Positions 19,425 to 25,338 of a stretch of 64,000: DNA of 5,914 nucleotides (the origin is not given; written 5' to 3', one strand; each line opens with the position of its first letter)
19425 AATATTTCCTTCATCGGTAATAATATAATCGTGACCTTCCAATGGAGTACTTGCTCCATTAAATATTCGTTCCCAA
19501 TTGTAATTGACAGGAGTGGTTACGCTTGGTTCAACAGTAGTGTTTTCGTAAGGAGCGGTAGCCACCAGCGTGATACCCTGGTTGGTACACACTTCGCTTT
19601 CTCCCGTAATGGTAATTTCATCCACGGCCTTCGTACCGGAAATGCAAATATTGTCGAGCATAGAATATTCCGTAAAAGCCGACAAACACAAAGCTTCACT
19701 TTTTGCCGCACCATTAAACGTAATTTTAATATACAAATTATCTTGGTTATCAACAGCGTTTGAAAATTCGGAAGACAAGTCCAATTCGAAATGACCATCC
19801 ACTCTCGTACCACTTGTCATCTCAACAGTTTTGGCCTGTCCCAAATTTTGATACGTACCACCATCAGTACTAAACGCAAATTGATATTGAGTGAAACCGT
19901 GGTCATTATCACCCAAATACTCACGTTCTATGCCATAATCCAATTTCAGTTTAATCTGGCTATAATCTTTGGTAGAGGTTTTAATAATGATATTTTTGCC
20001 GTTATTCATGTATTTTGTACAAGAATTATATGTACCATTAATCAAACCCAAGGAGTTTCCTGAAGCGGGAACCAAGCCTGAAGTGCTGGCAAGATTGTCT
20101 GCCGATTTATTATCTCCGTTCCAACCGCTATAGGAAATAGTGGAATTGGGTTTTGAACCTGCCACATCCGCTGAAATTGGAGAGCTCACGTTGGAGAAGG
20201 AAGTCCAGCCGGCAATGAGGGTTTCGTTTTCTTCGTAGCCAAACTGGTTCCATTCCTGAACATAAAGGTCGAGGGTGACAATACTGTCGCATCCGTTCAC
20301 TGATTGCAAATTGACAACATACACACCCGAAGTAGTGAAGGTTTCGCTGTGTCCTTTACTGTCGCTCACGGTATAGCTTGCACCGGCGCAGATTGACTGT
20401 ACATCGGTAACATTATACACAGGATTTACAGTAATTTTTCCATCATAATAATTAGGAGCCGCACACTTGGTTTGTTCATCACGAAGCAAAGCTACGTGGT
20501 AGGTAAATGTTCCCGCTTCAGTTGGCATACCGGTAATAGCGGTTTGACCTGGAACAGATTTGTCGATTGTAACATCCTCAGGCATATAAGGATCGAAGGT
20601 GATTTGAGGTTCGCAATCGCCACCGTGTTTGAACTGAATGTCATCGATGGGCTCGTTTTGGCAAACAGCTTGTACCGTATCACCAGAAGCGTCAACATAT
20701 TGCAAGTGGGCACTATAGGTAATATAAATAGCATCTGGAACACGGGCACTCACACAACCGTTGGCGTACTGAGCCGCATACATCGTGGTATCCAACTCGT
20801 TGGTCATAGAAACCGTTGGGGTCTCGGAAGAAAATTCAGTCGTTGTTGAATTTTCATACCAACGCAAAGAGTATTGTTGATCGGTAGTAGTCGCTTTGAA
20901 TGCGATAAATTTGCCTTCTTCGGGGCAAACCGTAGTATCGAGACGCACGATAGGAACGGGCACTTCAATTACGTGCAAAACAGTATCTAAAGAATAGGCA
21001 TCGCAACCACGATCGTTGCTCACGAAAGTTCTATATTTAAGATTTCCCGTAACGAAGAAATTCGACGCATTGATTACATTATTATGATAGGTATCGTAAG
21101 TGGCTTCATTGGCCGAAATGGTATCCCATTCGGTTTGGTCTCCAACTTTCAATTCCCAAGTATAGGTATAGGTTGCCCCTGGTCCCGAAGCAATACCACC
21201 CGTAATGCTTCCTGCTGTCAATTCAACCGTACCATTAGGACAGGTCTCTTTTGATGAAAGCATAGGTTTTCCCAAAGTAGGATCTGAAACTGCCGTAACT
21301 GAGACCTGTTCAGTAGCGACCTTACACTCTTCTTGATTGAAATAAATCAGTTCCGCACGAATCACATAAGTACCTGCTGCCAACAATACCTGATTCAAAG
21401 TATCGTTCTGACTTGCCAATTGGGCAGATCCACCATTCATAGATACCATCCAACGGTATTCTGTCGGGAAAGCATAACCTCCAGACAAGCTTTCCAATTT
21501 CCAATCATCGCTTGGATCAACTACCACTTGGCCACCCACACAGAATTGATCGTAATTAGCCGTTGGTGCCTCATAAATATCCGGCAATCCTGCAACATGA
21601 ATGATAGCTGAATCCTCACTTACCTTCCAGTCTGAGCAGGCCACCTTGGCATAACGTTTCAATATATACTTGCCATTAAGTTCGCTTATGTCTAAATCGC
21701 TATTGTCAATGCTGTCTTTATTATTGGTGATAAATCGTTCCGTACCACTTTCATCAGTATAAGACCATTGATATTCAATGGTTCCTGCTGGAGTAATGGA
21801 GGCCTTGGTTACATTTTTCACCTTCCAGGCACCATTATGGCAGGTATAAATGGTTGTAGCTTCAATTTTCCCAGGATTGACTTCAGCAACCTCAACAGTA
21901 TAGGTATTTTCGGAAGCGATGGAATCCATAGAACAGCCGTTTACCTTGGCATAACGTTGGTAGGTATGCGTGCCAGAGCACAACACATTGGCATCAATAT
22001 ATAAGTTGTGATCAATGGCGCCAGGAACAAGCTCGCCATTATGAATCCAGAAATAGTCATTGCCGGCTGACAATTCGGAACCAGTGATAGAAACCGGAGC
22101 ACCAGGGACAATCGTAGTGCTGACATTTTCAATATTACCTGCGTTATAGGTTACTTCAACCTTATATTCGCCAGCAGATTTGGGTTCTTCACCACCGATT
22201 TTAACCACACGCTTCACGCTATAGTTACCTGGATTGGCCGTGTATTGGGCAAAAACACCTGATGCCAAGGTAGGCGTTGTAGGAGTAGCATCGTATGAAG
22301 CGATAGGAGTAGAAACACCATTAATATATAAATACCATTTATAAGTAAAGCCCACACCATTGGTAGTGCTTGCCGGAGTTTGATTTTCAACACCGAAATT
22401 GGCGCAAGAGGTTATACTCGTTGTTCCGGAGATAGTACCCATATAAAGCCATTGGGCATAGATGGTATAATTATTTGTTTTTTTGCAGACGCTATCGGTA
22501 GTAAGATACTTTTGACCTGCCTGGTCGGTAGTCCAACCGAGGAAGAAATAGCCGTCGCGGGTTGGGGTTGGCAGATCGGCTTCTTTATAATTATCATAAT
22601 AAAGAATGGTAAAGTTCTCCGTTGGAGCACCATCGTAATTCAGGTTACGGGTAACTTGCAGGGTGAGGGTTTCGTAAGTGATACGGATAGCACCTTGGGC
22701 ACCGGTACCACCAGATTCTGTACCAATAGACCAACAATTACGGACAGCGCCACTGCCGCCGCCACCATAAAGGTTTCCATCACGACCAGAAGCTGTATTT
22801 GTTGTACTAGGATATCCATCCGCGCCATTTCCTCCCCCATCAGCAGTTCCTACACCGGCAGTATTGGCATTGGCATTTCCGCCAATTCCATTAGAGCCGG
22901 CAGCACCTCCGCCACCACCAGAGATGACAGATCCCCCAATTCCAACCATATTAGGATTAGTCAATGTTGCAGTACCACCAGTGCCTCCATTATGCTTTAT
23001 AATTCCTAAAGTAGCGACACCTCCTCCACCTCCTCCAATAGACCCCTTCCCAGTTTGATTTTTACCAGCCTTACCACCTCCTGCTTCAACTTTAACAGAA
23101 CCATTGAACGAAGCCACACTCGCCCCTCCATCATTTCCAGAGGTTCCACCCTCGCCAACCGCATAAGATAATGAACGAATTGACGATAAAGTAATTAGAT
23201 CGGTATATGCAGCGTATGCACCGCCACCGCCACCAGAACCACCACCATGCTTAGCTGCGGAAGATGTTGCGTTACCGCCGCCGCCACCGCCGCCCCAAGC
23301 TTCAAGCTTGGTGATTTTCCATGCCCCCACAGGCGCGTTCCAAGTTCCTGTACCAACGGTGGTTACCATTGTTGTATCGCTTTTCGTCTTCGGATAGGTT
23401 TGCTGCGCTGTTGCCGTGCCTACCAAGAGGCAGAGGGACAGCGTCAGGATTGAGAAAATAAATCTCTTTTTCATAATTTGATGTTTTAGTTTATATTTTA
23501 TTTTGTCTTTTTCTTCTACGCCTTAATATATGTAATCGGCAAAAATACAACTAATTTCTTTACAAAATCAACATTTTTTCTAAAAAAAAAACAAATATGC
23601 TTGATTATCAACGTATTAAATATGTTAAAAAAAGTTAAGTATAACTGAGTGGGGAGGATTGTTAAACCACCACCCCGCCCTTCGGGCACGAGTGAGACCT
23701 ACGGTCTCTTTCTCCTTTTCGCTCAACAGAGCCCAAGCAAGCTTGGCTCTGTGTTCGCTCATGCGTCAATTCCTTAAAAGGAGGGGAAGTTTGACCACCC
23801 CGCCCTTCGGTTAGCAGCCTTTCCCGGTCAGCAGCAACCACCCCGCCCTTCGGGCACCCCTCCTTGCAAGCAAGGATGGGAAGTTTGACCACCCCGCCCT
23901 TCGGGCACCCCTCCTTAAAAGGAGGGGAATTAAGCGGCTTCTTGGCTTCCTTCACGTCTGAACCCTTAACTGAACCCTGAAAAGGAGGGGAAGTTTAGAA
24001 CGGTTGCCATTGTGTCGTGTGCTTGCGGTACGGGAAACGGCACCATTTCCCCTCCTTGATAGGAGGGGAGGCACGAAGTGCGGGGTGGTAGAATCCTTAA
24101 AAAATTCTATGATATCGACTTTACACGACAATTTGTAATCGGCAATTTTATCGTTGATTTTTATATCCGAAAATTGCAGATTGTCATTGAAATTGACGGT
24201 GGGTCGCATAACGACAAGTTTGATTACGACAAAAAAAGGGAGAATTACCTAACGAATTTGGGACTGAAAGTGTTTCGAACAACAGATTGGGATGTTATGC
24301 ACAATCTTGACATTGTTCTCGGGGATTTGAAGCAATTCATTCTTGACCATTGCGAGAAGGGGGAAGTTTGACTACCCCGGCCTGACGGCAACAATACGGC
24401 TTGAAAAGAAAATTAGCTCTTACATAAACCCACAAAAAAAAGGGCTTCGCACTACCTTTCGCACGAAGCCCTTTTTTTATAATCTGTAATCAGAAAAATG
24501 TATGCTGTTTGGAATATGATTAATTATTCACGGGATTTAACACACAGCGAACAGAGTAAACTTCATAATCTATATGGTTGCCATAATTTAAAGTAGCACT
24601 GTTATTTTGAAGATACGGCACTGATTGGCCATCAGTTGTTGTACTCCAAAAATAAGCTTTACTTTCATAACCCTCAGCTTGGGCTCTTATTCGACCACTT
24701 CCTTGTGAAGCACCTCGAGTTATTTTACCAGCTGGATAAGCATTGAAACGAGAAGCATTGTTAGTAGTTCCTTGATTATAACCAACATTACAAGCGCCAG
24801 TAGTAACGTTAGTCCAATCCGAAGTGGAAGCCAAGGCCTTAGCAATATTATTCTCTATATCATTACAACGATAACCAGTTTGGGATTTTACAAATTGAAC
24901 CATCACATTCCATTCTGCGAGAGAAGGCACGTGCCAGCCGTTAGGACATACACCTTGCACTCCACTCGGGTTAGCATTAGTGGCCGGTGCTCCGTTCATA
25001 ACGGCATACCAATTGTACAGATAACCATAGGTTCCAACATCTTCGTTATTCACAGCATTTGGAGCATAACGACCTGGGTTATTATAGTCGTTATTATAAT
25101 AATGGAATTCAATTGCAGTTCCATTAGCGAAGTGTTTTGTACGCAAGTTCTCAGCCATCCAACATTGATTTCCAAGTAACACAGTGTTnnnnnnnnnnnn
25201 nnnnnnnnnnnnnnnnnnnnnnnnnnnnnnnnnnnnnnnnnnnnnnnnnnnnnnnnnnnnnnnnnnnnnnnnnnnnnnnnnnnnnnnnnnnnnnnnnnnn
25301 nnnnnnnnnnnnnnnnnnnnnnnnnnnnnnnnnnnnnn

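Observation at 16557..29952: Two adjacent giant paralogs pairing a polyglycine-rich N-domain with FISUMP C-domains; function and export route unknown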

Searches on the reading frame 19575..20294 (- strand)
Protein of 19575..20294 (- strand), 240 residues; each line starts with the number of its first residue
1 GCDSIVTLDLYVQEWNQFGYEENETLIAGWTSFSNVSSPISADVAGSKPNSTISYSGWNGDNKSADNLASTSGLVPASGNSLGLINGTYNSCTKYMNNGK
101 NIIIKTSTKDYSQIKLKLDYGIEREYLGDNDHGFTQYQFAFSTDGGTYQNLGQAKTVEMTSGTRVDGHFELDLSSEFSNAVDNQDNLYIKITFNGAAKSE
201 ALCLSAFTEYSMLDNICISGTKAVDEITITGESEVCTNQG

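Call 58: search_protein_families(library=pfam, proteins=[window:19575-20294:-], max_evalue=1)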
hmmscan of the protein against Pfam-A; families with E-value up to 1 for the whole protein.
window:19575-20294:- (240 aa): 1 family
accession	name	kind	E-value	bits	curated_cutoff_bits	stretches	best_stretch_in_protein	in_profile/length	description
PF00122.25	E1-E2_ATPase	-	0.25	11.3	28.1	1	213-235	39-61/181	E1-E2 ATPase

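Call 85: search_solved_structures(query=window:19575-20294:-, max_evalue=10)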
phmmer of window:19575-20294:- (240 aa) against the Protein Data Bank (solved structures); distinct sequences matched with E-value up to 10: 0.

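Call 87: search_protein_families(library=ncbifam, proteins=[window:19575-20294:-], max_evalue=1)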
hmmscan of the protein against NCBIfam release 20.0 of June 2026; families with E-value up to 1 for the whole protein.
window:19575-20294:- (240 aa): 0 families

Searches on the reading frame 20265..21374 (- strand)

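Call 58: search_protein_families(library=pfam, proteins=[window:20265-21374:-], max_evalue=1)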
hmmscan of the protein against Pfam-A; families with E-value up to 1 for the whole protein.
window:20265-21374:- (370 aa): 2 families
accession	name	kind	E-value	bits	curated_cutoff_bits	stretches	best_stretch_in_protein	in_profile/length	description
PF19081.6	Ig_7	-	7.5e-06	26.6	27.3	1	141-216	4-80/84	Ig-like domain CHU_C associated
PF19062.5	DUF5758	-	0.069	13.6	26.9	1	148-170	3-25/105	Family of unknown function (DUF5758)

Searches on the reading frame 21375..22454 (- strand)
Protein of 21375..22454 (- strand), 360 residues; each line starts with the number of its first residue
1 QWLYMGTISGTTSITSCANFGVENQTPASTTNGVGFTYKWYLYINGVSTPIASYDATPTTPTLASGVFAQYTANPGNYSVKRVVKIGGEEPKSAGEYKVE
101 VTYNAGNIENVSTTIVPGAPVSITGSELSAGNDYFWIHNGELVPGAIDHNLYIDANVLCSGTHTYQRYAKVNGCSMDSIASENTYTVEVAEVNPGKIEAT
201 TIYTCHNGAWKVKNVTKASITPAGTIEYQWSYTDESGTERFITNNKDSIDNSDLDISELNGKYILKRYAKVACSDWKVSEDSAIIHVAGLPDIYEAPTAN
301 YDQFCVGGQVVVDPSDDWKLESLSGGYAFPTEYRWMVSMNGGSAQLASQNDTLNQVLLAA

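Call 58: search_protein_families(library=pfam, proteins=[window:21375-22454:-], max_evalue=1)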
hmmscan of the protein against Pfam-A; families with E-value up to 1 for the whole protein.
window:21375-22454:- (360 aa): 2 families
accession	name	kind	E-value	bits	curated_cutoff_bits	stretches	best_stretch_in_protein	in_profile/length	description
PF21504.2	FLIC_barrel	-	0.03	14.6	27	0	70-92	3-24/44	Flagellin, barrel domain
PF23237.1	HYR_4C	-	0.12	13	27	1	214-239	39-64/73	HYR-like domain with 4 cysteines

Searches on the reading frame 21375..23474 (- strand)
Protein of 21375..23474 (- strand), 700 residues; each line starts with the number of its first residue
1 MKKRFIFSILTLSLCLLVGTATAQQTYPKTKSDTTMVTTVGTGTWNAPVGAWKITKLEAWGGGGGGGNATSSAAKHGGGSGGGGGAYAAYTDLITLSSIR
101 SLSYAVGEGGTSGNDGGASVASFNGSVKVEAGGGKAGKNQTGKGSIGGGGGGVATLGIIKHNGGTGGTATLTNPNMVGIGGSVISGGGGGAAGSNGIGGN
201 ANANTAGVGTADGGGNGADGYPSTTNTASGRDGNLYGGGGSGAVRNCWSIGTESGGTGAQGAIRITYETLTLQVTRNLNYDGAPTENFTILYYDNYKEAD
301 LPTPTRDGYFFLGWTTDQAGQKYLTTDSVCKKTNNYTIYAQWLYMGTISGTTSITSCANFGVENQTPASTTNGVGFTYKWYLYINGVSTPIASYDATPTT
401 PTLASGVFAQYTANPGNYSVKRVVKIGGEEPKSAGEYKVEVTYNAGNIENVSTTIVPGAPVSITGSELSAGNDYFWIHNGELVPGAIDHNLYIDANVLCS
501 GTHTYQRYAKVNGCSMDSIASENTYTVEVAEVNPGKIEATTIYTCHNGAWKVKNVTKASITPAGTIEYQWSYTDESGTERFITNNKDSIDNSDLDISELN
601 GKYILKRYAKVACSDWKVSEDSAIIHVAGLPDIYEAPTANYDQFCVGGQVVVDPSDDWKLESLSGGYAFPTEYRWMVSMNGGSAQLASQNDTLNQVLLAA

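Call 11: find_related_loci(query=window:21375-23474:-, collection=genome_contigs, flank=10000)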
Query window:21375-23474:- (700 aa) in genome_contigs; peptide patterns used: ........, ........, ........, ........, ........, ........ (x = any residue, [..] = any of these).
123 stretches matched a pattern; 1 encode a relative of the query (tblastn E <= 1e-3); 1 distinct loci.
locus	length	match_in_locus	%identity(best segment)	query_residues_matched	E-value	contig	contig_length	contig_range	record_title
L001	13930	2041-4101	40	250-611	6e-46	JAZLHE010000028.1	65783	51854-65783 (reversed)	MAG: Bacteroidales bacterium isolate T1900044986_TA20190048.MAGScoT_cleanbin_000011 SGB_4162_k141_1114257, whole genome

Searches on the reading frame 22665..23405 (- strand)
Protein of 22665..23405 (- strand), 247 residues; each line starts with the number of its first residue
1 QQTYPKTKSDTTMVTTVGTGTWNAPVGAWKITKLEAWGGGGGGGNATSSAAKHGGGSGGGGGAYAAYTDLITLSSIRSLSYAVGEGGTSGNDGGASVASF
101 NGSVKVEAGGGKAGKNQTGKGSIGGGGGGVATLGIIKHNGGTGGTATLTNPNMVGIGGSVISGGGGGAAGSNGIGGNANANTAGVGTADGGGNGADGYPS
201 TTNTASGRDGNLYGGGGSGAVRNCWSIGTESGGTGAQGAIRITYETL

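Call 84: search_protein_families(library=phrogs, proteins=[window:22665-23405:-], max_evalue=0.01)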
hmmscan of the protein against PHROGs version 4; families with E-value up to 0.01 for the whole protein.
window:22665-23405:- (247 aa): 3 families
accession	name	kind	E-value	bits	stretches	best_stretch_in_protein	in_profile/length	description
phrog_356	-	tail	0.00023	20.6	1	5-178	658-840/924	minor tail protein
phrog_863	-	tail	0.00038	20.5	0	12-242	401-601/690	tail fiber assembly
phrog_4205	-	unknown function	0.00083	20.5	1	9-83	39-107/287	-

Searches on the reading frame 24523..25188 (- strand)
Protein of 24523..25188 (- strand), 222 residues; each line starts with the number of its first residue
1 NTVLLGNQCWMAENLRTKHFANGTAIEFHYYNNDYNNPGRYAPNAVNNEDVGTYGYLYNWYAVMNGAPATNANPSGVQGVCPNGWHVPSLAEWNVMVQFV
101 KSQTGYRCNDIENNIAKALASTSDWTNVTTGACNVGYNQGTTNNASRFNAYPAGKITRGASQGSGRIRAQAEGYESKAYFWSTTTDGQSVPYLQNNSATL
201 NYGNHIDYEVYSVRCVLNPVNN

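Call 43: search_solved_structures(query=window:24523-25188:-, max_evalue=1)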
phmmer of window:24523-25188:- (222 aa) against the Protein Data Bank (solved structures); distinct sequences matched with E-value up to 1: 0.
